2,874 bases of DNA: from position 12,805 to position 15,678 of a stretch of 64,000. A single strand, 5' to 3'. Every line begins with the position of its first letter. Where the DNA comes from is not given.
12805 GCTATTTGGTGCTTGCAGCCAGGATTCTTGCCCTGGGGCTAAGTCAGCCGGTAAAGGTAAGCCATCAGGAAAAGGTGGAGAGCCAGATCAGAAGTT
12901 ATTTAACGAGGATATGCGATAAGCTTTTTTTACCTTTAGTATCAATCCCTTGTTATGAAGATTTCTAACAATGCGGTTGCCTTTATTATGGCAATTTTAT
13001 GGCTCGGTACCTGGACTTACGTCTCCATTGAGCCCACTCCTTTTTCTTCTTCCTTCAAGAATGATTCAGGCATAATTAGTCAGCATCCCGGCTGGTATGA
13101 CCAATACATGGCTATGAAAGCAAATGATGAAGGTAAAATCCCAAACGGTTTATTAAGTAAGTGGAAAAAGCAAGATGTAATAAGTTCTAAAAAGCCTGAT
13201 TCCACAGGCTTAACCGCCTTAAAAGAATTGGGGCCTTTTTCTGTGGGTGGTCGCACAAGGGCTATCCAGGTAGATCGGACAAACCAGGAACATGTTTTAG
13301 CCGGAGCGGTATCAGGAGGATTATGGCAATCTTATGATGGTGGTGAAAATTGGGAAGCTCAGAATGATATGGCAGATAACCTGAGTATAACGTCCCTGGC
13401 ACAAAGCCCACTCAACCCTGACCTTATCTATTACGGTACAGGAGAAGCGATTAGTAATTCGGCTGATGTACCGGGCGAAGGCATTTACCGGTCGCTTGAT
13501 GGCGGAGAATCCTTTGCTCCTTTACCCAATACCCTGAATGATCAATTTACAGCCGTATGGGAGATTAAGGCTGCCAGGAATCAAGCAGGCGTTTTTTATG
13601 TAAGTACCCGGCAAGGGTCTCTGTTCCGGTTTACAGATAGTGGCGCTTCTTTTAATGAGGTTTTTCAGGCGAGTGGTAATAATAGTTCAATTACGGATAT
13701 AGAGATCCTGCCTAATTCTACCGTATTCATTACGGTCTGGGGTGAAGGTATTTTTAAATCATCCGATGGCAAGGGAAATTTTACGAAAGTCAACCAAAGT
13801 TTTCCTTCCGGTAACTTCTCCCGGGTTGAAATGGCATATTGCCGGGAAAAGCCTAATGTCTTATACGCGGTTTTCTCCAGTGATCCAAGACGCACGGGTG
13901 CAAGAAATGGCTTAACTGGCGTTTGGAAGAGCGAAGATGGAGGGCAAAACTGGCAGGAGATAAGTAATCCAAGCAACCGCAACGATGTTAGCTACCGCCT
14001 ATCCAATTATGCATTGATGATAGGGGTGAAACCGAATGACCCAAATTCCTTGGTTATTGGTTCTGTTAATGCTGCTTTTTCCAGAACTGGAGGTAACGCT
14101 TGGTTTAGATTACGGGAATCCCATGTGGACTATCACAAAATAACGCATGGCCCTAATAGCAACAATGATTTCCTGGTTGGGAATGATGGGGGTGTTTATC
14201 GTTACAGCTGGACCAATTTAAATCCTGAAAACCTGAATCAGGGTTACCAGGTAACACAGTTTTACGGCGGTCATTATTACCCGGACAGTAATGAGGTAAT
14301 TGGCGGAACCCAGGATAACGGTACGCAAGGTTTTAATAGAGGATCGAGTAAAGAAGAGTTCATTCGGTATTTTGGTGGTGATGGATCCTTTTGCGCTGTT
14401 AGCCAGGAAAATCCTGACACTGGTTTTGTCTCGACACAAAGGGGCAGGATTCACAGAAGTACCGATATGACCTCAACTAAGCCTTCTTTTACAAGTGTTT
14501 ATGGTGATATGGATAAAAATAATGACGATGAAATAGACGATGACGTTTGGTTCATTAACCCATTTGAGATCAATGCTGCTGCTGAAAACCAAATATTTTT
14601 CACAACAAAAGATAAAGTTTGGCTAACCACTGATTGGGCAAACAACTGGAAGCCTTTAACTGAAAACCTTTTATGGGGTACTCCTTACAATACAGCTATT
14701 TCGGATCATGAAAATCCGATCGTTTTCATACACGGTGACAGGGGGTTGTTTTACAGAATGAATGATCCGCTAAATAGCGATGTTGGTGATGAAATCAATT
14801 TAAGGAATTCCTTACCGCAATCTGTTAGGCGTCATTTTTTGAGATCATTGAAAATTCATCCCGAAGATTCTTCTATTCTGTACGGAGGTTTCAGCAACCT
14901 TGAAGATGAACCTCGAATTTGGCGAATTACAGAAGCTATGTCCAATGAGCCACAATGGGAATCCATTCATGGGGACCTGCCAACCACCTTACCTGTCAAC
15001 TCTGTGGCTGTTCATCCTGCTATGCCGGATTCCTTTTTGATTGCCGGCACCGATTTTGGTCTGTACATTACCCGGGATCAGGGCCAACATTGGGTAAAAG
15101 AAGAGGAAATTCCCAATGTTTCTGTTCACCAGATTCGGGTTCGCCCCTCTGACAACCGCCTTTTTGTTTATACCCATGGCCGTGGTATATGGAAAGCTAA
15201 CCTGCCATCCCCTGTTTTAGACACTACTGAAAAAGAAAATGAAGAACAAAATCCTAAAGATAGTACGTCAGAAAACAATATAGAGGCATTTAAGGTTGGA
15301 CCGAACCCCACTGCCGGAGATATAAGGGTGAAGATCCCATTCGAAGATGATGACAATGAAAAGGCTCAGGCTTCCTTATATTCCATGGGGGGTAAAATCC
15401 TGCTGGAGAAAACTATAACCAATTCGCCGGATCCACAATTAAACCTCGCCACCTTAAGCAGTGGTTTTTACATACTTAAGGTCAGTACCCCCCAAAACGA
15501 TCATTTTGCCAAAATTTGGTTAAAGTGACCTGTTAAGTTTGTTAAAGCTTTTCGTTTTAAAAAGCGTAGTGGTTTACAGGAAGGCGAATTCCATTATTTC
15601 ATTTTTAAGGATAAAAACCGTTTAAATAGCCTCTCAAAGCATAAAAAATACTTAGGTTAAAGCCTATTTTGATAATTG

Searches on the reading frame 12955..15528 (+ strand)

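Call 53: search_protein_families(library=ncbifam, proteins=[window:12955-15528:+], max_evalue=1e-10)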
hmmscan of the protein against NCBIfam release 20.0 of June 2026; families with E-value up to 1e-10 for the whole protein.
window:12955-15528:+ (857 aa): 1 family
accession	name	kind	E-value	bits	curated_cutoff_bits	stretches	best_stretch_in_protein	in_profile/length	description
NF045728.1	glycosyl_F510_1955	equivalog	3.1e-25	88.9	175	0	168-282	65-176/246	F510_1955 family glycosylhydrolase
